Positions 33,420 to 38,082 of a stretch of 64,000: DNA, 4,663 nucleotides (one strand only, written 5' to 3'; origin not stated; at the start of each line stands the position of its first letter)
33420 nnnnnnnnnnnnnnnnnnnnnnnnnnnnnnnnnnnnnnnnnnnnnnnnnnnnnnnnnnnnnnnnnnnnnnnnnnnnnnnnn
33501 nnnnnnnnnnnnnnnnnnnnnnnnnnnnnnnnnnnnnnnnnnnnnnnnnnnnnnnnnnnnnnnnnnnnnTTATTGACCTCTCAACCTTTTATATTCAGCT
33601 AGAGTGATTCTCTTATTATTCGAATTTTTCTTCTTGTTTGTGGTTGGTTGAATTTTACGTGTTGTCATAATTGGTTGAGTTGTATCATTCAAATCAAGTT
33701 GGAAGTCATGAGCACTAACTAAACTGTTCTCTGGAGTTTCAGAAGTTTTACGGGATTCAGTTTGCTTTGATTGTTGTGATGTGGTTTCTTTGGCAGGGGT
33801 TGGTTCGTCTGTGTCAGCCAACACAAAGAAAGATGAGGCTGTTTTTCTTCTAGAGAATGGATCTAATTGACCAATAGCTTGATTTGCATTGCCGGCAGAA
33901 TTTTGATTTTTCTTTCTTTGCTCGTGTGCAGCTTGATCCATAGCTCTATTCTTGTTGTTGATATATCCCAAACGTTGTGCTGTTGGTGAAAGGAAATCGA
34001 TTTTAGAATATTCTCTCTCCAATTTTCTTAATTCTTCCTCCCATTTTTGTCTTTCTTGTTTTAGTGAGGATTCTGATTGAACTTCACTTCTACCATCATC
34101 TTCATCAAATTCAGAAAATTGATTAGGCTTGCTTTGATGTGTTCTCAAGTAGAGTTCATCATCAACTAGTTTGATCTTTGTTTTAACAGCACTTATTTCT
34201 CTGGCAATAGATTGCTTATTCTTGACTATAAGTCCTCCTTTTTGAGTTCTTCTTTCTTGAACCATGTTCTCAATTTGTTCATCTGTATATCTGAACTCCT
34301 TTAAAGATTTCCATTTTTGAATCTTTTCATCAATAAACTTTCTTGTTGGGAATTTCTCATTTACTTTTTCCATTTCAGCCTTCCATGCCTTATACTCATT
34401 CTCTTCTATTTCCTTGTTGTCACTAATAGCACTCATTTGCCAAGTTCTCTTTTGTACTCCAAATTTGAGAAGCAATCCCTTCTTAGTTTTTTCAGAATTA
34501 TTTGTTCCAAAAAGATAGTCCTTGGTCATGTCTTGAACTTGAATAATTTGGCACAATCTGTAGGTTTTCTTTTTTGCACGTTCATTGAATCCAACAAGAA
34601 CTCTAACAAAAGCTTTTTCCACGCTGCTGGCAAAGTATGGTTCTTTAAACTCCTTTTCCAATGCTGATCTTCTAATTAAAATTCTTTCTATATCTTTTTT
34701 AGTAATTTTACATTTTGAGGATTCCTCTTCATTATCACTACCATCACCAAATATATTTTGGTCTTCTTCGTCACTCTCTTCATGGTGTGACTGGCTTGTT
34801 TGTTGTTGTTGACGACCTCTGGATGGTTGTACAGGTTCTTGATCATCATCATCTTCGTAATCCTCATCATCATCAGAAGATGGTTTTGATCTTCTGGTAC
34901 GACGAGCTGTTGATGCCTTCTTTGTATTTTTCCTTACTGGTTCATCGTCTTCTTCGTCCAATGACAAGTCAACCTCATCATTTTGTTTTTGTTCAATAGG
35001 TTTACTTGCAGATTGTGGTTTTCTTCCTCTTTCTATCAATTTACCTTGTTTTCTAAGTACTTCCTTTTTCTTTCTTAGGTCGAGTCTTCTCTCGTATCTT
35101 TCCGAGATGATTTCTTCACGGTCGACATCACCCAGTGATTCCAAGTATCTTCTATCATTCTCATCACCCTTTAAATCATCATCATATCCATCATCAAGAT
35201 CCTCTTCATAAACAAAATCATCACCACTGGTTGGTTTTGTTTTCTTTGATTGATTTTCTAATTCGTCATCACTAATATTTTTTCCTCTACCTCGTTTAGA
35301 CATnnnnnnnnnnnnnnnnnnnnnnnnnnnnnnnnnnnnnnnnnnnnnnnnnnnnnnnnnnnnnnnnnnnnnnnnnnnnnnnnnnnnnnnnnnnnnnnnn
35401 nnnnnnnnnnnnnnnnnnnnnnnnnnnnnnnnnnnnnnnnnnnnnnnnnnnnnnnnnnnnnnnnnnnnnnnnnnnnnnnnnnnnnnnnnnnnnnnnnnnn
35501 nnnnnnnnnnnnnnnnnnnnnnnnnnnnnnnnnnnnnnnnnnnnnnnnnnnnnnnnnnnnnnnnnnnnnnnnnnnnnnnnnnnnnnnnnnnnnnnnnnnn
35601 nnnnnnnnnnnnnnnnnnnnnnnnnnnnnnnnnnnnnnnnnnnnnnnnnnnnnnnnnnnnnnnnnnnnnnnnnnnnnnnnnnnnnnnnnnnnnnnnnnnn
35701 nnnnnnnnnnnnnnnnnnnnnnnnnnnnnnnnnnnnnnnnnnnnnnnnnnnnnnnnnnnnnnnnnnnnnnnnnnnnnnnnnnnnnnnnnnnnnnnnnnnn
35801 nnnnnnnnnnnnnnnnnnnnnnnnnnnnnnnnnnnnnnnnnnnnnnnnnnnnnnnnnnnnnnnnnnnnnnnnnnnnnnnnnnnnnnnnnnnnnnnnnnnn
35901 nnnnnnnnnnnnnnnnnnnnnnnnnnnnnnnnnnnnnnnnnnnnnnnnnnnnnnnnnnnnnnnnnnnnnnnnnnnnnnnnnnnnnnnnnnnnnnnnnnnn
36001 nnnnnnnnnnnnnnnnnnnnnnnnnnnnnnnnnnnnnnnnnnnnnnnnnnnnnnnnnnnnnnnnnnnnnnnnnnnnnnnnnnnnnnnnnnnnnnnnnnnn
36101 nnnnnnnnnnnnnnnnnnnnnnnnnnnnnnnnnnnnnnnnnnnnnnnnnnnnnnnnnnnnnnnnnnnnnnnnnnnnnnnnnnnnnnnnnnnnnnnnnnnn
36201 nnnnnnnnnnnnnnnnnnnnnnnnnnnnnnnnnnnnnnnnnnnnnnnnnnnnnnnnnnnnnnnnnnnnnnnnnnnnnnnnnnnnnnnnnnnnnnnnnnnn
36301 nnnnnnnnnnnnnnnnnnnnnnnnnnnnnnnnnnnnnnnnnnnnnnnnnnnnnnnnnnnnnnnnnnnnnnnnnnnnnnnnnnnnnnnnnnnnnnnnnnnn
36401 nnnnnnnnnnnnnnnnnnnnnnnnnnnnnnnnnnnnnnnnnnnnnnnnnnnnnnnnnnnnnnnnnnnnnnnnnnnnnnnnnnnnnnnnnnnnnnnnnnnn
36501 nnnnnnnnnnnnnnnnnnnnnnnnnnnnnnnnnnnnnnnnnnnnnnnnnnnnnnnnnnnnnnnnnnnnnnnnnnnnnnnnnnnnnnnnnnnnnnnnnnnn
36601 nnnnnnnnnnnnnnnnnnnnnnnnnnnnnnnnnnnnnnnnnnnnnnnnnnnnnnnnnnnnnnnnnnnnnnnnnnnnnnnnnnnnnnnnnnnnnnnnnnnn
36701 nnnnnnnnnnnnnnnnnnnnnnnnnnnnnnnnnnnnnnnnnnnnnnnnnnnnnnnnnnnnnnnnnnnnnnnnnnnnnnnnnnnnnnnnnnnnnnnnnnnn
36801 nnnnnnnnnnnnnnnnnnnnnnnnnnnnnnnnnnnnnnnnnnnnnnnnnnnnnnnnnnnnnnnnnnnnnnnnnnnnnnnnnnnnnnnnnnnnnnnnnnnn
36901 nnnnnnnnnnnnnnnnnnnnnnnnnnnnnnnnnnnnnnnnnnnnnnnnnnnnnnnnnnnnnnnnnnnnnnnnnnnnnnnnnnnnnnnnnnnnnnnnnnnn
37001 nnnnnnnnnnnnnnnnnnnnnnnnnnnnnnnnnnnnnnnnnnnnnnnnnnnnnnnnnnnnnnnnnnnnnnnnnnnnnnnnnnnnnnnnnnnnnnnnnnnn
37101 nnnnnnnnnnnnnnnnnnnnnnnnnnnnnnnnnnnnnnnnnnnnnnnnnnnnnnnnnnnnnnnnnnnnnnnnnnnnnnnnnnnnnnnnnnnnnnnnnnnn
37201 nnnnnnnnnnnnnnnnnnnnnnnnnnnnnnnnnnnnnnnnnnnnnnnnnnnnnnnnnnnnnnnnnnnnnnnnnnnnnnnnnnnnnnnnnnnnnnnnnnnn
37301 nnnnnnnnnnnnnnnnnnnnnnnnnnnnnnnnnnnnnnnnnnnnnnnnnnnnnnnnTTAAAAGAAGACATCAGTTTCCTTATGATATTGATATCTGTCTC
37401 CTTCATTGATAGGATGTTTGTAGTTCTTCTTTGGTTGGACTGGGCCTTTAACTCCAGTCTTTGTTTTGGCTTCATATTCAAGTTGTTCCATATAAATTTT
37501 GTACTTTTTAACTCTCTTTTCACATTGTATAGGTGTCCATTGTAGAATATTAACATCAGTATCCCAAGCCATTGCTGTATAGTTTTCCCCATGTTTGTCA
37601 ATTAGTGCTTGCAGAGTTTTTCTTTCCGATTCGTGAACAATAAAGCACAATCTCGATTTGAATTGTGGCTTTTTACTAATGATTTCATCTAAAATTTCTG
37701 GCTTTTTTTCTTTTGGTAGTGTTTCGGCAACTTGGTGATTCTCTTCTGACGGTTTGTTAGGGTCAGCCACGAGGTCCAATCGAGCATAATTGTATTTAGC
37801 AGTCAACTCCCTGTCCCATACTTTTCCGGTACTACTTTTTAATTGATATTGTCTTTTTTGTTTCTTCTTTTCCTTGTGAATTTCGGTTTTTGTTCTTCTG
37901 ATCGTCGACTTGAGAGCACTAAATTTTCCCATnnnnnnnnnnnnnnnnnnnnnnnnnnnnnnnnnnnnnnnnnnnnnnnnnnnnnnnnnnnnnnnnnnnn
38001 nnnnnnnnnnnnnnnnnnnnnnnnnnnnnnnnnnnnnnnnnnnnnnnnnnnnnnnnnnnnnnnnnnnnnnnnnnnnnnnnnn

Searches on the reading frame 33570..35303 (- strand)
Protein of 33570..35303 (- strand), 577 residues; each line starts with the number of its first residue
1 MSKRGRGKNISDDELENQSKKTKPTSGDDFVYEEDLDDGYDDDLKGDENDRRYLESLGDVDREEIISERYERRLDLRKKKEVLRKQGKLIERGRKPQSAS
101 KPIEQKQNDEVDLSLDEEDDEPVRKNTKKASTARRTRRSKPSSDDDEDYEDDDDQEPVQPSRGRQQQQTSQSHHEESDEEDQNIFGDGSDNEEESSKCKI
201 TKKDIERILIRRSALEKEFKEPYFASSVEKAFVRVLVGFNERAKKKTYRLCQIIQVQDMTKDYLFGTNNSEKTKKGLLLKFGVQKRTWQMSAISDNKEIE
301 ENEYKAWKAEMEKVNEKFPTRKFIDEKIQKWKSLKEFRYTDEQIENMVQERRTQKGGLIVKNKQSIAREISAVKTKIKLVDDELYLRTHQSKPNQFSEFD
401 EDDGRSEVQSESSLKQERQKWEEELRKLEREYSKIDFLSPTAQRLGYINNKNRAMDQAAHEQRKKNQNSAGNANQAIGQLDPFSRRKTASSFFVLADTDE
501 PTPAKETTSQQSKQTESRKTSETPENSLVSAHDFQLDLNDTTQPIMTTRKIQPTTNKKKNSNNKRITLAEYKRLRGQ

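Call 19: search_protein_families(library=pfam, proteins=[window:33570-35303:-], max_evalue=0.001)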
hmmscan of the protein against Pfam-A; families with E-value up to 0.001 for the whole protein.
window:33570-35303:- (577 aa): 1 family
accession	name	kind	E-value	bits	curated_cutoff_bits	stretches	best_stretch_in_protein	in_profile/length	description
PF03126.23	Plus-3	-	5.2e-25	88.5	27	1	204-312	1-109/109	Plus-3 domain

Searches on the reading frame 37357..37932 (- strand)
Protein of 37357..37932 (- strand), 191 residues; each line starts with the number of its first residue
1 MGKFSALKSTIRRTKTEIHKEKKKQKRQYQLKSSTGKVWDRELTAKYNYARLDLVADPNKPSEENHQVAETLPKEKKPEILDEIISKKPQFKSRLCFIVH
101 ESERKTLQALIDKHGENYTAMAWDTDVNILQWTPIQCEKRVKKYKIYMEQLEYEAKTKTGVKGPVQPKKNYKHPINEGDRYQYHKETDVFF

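Call 45: search_protein_families(library=pfam, proteins=[window:37357-37932:-], max_evalue=0.0001)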
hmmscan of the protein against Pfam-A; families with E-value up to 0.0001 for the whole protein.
window:37357-37932:- (191 aa): 1 family
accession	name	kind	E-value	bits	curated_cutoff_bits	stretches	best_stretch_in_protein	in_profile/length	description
PF09420.15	Nop16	-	2.3e-17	64.3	25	1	71-145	139-210/210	Ribosome biogenesis protein Nop16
